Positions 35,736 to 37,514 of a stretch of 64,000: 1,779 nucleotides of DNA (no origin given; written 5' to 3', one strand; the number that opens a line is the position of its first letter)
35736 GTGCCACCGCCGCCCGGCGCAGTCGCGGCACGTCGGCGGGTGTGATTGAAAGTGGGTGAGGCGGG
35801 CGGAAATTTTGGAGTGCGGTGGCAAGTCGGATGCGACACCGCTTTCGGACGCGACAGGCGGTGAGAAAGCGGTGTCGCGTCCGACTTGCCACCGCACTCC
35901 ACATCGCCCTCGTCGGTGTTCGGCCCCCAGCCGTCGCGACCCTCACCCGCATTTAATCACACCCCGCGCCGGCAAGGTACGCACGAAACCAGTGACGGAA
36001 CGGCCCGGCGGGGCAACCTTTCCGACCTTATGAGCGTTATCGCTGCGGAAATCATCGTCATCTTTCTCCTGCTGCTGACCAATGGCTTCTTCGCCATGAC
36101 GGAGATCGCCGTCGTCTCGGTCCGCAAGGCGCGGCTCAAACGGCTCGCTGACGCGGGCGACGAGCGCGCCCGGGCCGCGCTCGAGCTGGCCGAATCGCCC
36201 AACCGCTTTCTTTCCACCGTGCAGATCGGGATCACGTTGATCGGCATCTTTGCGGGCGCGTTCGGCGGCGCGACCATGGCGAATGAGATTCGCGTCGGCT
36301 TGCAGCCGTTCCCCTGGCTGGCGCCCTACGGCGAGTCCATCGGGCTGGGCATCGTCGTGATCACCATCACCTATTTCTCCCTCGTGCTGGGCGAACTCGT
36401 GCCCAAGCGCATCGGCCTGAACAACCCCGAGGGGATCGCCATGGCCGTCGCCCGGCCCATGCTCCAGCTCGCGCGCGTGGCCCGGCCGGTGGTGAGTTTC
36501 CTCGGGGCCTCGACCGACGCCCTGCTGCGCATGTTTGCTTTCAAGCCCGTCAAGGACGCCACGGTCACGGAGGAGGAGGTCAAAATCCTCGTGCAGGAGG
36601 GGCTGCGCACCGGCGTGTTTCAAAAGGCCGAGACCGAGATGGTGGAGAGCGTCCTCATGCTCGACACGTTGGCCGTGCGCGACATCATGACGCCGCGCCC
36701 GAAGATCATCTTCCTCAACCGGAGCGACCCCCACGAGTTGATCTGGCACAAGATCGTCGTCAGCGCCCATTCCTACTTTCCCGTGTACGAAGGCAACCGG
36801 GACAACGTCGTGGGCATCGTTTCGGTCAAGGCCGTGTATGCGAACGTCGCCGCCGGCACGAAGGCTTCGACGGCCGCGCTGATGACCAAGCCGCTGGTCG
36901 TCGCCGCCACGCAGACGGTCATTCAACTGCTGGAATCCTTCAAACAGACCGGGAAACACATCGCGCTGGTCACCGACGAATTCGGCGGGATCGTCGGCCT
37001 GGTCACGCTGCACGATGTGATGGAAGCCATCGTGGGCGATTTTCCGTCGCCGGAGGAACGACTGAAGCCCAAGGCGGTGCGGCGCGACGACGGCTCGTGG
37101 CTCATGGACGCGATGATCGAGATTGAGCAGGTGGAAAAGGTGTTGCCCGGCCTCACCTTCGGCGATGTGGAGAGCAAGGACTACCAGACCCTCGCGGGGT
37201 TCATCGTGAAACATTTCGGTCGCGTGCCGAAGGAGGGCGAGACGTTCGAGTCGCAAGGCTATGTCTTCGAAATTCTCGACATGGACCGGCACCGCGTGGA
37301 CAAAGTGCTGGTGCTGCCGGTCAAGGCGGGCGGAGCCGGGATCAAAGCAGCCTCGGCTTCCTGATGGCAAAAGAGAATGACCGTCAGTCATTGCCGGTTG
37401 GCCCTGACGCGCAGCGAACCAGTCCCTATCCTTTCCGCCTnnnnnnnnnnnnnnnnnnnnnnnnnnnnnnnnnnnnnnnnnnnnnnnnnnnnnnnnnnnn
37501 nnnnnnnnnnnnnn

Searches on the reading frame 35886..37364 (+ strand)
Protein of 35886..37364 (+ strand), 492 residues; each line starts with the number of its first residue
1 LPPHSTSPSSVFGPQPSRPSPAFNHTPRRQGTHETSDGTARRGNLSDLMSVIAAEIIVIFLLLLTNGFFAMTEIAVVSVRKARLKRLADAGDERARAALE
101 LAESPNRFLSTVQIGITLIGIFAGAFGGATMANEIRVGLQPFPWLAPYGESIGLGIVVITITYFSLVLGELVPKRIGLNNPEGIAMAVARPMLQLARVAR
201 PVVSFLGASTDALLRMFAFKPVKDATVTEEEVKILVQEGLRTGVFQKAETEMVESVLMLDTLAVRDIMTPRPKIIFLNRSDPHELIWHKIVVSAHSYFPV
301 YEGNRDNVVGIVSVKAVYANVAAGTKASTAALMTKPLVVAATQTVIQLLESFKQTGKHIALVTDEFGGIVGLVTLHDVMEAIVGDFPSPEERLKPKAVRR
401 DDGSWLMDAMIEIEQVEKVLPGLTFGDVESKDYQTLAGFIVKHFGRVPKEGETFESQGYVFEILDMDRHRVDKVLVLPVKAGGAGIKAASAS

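Call 7: search_protein_families(library=pfam, proteins=[window:35886-37364:+])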
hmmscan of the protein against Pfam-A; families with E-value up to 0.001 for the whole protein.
window:35886-37364:+ (492 aa): 3 families
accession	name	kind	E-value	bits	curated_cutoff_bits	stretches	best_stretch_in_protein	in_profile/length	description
PF01595.25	CNNM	-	5.6e-49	166.7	28.4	1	57-249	1-181/181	Cyclin M transmembrane N-terminal domain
PF03471.22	CorC_HlyC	-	2.1e-21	76.2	27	1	399-478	2-79/81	Transporter associated domain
PF00571.33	CBS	-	1.9e-14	54.1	24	1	332-383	4-56/57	CBS domain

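Call 44: find_encoding_contigs(protein=window:36030-37364:+, flank=10000, max_places=10)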
Protein window:36030-37364:+ (444 aa): 8 contigs read that carry it; 4 places shown.
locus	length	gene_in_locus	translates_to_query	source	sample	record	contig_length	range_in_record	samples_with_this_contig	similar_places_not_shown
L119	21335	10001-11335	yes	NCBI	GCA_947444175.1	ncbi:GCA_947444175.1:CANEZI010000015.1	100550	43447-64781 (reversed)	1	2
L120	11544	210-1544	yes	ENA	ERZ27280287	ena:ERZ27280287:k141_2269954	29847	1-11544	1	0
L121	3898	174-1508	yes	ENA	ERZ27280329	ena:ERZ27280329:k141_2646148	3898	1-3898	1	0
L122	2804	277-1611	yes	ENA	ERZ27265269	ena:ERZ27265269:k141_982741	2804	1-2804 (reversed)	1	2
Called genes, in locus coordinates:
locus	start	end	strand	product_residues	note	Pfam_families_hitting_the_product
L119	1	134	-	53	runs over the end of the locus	-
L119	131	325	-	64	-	-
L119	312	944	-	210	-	-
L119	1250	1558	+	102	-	PF16561:AMPK1_CBM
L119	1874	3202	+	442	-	PF02321:OEP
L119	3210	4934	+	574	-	PF19335:HMBD, PF25919:BSH_CusB, PF25973:BSH_CzcB, PF25869:3HB_CusB, PF25954:Beta-barrel_RND_2, PF19335:HMBD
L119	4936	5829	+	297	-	-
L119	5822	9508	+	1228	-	PF00873:ACR_tran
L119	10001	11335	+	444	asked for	PF01595:CNNM, PF00571:CBS, PF03471:CorC_HlyC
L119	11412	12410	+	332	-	PF00389:2-Hacid_dh, PF02826:2-Hacid_dh_C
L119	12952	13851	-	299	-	PF00126:HTH_1, PF03466:LysR_substrate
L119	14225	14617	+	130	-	-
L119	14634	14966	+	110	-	PF09656:PGPGW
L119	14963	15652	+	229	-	PF04298:Zn_peptidase_2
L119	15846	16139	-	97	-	-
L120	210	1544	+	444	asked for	PF01595:CNNM, PF00571:CBS, PF03471:CorC_HlyC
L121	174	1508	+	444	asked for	PF01595:CNNM, PF00571:CBS, PF03471:CorC_HlyC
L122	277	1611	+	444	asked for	PF01595:CNNM, PF00571:CBS, PF03471:CorC_HlyC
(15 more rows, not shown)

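Call 45: find_homologous_proteins(query=window:36030-37364:+, max_evalue=1e-80)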
Query window:36030-37364:+ (444 aa): 7575 proteins with E <= 1e-80 among 8000 candidates; the best 120 are listed.
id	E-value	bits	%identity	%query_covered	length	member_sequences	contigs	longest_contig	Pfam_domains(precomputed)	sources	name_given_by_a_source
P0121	6.9e-277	936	98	100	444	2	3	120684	PF01595.26,PF03471.23,PF00571.34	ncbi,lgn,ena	-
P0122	8.1e-266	900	95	98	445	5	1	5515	PF01595.26,PF03471.23,PF00571.34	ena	-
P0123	1.5e-261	886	93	99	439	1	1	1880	PF01595.26,PF03471.23,PF00571.34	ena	-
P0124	1.0e-249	847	88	99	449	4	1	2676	PF01595.26,PF03471.23,PF00571.34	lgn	-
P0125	9.5e-234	794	83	98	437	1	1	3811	PF01595.26,PF03471.23,PF00571.34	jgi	jgi:putative hemolysin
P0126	1.8e-221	754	80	97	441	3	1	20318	PF01595.26,PF03471.23,PF00571.34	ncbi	-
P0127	1.6e-213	727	77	98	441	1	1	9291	PF01595.26,PF03471.23,PF00571.34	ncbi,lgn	-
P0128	5.8e-213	726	77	97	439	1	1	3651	PF01595.26,PF03471.23,PF00571.34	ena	-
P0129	7.3e-211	719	77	97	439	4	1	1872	PF01595.26,PF03471.23,PF00571.34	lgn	-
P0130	9.0e-211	718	74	99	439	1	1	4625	PF01595.26,PF03471.23,PF00571.34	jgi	jgi:putative hemolysin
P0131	1.2e-210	718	76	98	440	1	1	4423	PF01595.26,PF03471.23,PF00571.34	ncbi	-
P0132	3.8e-210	716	75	96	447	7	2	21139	PF01595.26,PF03471.23,PF00571.34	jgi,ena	jgi:putative hemolysin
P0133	1.0e-209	715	74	98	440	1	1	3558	PF01595.26,PF03471.23,PF00571.34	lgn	-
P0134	2.6e-209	714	76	98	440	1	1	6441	PF01595.26,PF03471.23,PF00571.34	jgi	-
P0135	1.7e-208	711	92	80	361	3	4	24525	PF01595.26,PF03471.23,PF00571.34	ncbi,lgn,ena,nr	ncbi:hypothetical protein LBMAG56_19520 [Verrucomicrobiota bacterium]|nr:hypothetical protein LBMAG5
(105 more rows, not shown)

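Call 46: find_encoding_contigs(protein=P0135, flank=10000, max_places=4)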
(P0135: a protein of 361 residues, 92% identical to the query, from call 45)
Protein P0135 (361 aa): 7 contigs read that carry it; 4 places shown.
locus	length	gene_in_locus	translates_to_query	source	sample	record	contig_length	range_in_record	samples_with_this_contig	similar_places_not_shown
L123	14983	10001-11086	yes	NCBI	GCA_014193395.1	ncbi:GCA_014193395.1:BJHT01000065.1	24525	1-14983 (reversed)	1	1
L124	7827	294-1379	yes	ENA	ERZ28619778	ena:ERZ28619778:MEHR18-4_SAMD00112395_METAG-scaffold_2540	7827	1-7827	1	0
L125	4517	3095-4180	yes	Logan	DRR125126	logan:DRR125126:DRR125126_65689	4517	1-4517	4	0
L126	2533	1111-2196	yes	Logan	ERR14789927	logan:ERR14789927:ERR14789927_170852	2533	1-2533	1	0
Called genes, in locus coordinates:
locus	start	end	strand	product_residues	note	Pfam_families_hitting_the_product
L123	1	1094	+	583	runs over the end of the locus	PF19335:HMBD, PF25919:BSH_CusB, PF25973:BSH_CzcB, PF25869:3HB_CusB, PF25954:Beta-barrel_RND_2, PF19335:HMBD, PF25975:CzcB_C (faint)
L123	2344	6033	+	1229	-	PF00873:ACR_tran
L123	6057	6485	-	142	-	-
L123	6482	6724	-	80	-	-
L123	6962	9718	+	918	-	PF00690:Cation_ATPase_N, PF00122:E1-E2_ATPase, PF00702:Hydrolase, PF13246:Cation_ATPase, PF12710:HAD (weak), PF08282:Hydrolase_3 (faint), PF00689:Cation_ATPase_C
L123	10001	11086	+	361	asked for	PF01595:CNNM, PF00571:CBS, PF03471:CorC_HlyC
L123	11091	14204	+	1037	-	PF00690:Cation_ATPase_N, PF00122:E1-E2_ATPase, PF13246:Cation_ATPase, PF00702:Hydrolase, PF00689:Cation_ATPase_C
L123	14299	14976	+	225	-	PF00571:CBS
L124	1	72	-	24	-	?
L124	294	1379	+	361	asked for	PF01595:CNNM, PF00571:CBS, PF03471:CorC_HlyC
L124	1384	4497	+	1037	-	PF00690:Cation_ATPase_N, PF00122:E1-E2_ATPase, PF13246:Cation_ATPase, PF00702:Hydrolase, PF00689:Cation_ATPase_C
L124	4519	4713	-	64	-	-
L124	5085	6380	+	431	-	PF00582:Usp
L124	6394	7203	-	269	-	PF25900:PAPPA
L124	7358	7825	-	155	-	?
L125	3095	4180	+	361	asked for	PF01595:CNNM, PF00571:CBS, PF03471:CorC_HlyC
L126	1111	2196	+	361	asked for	PF01595:CNNM, PF00571:CBS, PF03471:CorC_HlyC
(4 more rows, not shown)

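Call 68: search_protein_families(library=pfam, proteins=[L123:6057-6485:-, L123:6482-6724:-], max_evalue=0.01)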
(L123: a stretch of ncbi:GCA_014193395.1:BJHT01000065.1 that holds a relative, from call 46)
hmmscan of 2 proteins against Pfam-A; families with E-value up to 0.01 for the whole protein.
L123:6057-6485:- (142 aa): 1 family
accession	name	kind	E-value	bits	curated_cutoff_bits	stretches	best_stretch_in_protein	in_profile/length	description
PF01850.27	PIN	-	0.0072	17.4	23.6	0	3-132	2-118/120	PIN domain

L123:6482-6724:- (80 aa): 1 family
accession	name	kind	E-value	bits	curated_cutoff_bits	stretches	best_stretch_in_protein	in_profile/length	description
PF02604.26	PhdYeFM_antitox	-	0.0019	18.4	29.8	1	1-41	1-42/74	Antitoxin Phd_YefM, type II toxin-antitoxin system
